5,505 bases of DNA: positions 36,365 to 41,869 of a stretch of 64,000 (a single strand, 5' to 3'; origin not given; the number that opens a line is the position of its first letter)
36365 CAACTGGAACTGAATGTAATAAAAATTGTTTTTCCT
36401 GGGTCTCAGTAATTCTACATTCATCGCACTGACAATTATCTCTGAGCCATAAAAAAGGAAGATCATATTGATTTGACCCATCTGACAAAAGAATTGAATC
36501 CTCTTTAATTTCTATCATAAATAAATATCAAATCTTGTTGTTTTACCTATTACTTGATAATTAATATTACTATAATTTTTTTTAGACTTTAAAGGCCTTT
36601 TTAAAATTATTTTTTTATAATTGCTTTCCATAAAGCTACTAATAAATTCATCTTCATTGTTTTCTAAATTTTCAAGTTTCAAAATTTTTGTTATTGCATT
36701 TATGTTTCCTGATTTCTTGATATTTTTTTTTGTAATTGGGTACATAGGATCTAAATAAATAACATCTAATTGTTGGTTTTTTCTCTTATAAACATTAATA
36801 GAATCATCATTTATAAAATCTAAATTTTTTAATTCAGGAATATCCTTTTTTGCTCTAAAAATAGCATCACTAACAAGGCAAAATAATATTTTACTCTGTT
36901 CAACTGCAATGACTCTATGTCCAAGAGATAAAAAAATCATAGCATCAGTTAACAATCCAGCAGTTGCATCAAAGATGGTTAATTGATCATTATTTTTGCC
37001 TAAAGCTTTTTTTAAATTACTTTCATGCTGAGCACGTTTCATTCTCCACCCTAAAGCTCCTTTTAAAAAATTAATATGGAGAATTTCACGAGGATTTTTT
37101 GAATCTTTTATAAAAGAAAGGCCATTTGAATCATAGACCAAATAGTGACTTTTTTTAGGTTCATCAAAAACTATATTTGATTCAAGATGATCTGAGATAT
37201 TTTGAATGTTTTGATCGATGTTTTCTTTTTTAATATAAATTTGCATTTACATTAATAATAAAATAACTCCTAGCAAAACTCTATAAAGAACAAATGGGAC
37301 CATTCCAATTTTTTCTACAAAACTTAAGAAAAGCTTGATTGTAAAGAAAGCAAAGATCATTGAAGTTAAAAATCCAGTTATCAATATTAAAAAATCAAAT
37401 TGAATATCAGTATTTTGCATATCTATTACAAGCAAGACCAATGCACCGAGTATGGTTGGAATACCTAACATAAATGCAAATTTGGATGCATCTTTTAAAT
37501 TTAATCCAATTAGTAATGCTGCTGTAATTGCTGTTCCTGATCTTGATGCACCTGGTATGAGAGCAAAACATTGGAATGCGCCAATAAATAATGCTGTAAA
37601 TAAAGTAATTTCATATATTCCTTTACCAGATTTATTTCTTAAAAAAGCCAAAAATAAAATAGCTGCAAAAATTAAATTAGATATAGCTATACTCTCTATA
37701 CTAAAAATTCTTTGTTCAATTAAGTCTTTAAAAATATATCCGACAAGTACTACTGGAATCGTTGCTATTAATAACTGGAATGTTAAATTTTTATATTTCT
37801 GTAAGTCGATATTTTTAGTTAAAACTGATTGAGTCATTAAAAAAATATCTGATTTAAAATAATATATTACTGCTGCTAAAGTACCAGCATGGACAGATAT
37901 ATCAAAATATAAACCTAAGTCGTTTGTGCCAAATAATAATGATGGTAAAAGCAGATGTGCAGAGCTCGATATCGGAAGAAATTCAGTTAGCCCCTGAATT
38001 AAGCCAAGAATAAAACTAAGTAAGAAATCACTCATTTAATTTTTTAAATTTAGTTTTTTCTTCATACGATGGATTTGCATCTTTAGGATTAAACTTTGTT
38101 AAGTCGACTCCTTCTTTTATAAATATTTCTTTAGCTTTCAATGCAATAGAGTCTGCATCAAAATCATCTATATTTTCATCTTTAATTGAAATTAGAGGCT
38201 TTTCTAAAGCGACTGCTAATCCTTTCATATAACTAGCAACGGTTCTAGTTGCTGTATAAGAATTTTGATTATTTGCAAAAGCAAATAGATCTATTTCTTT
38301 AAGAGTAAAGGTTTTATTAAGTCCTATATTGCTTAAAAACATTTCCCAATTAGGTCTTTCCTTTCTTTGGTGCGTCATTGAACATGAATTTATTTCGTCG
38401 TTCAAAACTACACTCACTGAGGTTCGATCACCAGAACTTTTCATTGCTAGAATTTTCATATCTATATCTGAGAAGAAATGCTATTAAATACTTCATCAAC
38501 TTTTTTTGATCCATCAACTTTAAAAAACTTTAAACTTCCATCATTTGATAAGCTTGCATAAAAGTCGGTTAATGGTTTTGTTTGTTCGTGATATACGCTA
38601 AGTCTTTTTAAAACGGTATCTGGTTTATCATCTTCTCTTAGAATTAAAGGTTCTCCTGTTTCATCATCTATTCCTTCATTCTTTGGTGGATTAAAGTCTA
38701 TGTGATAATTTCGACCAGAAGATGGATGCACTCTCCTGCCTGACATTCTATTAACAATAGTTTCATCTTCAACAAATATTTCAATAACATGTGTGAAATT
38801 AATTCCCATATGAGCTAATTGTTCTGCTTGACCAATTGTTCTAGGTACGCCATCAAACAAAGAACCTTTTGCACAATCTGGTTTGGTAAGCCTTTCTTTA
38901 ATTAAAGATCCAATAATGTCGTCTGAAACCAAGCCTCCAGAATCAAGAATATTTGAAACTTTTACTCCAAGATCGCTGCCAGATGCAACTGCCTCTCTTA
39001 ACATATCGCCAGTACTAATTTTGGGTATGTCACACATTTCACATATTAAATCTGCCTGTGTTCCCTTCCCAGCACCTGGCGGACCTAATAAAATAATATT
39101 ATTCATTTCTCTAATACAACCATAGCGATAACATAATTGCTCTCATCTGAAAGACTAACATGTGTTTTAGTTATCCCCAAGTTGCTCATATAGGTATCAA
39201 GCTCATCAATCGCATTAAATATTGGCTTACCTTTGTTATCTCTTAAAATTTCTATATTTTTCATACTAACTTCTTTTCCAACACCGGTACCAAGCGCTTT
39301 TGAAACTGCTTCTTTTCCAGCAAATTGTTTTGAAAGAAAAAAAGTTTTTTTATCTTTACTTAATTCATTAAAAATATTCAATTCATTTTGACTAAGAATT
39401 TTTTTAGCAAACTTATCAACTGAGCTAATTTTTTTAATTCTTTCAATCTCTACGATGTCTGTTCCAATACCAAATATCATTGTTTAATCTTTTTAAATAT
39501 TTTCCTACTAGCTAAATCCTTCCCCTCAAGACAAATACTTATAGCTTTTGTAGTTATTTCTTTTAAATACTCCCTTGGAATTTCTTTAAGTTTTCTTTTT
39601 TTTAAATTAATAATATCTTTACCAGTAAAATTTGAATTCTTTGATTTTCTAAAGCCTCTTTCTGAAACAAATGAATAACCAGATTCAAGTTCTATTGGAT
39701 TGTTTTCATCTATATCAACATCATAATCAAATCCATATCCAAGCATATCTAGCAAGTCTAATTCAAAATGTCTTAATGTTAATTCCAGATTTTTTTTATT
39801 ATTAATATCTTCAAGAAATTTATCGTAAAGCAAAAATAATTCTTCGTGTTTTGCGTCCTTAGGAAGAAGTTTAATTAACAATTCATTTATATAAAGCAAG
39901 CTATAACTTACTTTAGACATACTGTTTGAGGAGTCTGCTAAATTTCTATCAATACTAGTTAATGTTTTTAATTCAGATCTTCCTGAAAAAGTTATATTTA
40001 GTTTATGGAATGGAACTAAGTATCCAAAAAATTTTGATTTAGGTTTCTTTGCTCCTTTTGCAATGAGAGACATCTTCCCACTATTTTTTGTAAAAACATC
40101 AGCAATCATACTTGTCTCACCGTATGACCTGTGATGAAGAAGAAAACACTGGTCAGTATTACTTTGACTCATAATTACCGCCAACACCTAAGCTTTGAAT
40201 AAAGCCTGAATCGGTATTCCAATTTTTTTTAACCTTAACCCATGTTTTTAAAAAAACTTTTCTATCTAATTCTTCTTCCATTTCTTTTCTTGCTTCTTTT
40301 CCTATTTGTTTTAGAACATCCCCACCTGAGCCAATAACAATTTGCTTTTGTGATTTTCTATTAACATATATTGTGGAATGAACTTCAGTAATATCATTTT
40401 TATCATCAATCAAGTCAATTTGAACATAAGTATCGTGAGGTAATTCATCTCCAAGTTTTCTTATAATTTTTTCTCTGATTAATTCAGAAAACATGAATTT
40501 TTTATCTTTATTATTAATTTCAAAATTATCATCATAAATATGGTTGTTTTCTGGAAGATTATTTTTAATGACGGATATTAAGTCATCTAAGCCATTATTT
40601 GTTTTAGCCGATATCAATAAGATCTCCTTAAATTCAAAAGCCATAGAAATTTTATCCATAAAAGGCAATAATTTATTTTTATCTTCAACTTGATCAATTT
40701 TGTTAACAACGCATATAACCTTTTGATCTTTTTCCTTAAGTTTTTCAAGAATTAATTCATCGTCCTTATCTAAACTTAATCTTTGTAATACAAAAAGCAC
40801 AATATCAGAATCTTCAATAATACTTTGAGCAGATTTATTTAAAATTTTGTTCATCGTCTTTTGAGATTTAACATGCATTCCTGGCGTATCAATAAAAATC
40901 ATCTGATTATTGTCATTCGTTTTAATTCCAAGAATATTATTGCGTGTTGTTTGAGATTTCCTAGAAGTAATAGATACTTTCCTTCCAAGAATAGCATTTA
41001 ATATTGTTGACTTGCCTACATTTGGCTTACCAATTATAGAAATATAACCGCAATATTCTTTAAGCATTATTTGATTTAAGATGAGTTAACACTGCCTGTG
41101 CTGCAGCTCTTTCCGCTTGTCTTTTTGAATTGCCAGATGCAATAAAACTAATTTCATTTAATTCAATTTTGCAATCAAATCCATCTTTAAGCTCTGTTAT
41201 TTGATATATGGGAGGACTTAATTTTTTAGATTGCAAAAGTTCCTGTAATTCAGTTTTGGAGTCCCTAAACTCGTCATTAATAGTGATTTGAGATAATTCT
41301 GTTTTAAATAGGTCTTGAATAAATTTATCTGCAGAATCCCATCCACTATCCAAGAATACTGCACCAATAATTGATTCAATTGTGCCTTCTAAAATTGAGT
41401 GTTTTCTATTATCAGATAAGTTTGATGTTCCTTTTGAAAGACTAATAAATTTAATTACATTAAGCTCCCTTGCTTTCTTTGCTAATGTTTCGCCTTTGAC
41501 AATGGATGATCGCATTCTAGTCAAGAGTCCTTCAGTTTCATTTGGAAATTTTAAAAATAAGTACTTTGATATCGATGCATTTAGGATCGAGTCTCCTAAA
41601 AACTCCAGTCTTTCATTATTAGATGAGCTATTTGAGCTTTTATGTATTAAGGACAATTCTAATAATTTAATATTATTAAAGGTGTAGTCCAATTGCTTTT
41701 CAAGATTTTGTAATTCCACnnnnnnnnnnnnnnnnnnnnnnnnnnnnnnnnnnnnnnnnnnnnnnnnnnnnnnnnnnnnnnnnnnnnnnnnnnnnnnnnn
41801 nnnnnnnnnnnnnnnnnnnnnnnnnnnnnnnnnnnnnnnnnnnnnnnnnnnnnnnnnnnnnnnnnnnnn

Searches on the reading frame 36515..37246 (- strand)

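Call 61: search_protein_families(library=pfam, proteins=[window:36515-37246:-], max_evalue=0.00001)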
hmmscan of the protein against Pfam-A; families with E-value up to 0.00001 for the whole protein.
window:36515-37246:- (243 aa): 1 family
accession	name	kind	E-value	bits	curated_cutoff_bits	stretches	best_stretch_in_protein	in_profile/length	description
PF04445.19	SAM_MT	-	5.2e-35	121.4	26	1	29-243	11-229/230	Putative SAM-dependent methyltransferase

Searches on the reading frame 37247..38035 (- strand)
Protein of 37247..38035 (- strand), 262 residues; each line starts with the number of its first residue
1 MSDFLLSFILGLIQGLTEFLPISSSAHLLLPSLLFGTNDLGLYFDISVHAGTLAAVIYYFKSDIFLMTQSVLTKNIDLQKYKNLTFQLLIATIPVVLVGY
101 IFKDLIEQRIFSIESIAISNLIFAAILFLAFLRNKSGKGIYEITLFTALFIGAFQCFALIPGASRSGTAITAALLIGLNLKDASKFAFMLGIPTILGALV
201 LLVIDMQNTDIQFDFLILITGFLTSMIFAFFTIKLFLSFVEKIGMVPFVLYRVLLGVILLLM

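Call 61: search_protein_families(library=pfam, proteins=[window:37247-38035:-], max_evalue=0.00001)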
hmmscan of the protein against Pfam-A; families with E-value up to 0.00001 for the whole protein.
window:37247-38035:- (262 aa): 1 family
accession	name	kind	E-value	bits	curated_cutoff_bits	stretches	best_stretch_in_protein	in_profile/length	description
PF02673.24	BacA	-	1.6e-67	228.4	33.4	1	8-258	2-257/257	Bacitracin resistance protein BacA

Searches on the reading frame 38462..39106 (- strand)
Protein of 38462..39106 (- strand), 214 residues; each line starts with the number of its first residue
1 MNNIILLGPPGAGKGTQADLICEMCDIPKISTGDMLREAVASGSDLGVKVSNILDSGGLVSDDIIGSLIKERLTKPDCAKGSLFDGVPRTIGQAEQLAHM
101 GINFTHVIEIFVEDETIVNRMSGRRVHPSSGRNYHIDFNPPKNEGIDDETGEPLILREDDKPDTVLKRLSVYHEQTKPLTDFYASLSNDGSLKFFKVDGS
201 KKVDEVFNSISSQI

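Call 61: search_protein_families(library=pfam, proteins=[window:38462-39106:-], max_evalue=0.00001)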
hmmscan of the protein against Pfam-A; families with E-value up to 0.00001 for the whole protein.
window:38462-39106:- (214 aa): 3 families
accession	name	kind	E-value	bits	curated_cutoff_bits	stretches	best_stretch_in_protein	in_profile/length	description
PF00406.28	ADK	-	3.6e-46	157.5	26.8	1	6-185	1-148/151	Adenylate kinase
PF13207.12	AAA_17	-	6.1e-20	72.3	27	1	7-125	1-123/136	AAA domain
PF05191.20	ADK_lid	-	2.1e-16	60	26.6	1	124-159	1-36/36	Adenylate kinase, active site lid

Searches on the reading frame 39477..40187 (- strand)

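Call 61: search_protein_families(library=pfam, proteins=[window:39477-40187:-], max_evalue=0.00001)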
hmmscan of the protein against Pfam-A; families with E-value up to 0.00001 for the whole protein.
window:39477-40187:- (236 aa): 2 families
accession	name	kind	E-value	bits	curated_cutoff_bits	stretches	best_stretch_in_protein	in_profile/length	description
PF11967.14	RecO_N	-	3.6e-20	72.2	27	1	10-79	4-74/80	Recombination protein O N terminal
PF02565.21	RecO_C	-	2.9e-14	53.5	22.1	1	95-176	8-93/157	Recombination protein O C terminal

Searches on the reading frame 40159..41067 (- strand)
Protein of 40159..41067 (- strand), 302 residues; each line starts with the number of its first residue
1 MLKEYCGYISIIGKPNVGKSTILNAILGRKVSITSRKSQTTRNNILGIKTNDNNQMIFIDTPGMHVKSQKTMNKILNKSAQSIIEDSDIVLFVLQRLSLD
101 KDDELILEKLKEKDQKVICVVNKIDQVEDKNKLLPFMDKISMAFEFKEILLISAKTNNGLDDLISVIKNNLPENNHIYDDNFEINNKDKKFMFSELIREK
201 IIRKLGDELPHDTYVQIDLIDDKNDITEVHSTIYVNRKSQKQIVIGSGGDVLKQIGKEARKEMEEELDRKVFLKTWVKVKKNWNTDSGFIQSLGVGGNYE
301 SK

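Call 61: search_protein_families(library=pfam, proteins=[window:40159-41067:-], max_evalue=0.00001)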
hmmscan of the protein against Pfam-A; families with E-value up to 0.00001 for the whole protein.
window:40159-41067:- (302 aa): 8 families
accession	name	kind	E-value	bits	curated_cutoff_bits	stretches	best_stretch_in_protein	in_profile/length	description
PF01926.29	MMR_HSR1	-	1.9e-24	86.4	21.9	1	9-123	2-113/113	50S ribosome-binding GTPase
PF07650.23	KH_2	-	9.8e-17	61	22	1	224-284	15-78/78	KH domain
PF02421.24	FeoB_N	-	7.1e-15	55.3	27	1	9-165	3-154/156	Ferrous iron transport protein B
PF00350.29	Dynamin_N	-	1.7e-10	41.6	27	0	43-123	90-167/168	Dynamin family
PF04548.22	AIG1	-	3.5e-10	40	27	1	11-134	5-135/212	AIG1 family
PF00009.33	GTP_EFTU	-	5.7e-09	36.3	26.5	1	10-172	7-187/188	Elongation factor Tu GTP binding domain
PF10662.15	PduV-EutP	-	5.8e-07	29.9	21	1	9-168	4-142/143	Ethanolamine utilisation - propanediol utilisation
PF03193.22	RsgA_GTPase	-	2e-06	28.2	30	0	10-65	110-169/174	RsgA GTPase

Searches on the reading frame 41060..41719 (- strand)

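Call 61: search_protein_families(library=pfam, proteins=[window:41060-41719:-], max_evalue=0.00001)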
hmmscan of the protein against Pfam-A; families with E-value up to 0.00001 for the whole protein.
window:41060-41719:- (219 aa): 3 families
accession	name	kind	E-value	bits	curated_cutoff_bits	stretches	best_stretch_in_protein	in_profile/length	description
PF14622.11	Ribonucleas_3_3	-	2.2e-30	105.9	35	1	17-137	2-123/128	Ribonuclease-III-like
PF00636.31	Ribonuclease_3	-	1.2e-22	81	27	1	36-126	1-102/102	Ribonuclease III domain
PF00035.32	dsrm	-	1.9e-08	35.2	23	1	155-214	2-66/66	Double-stranded RNA binding motif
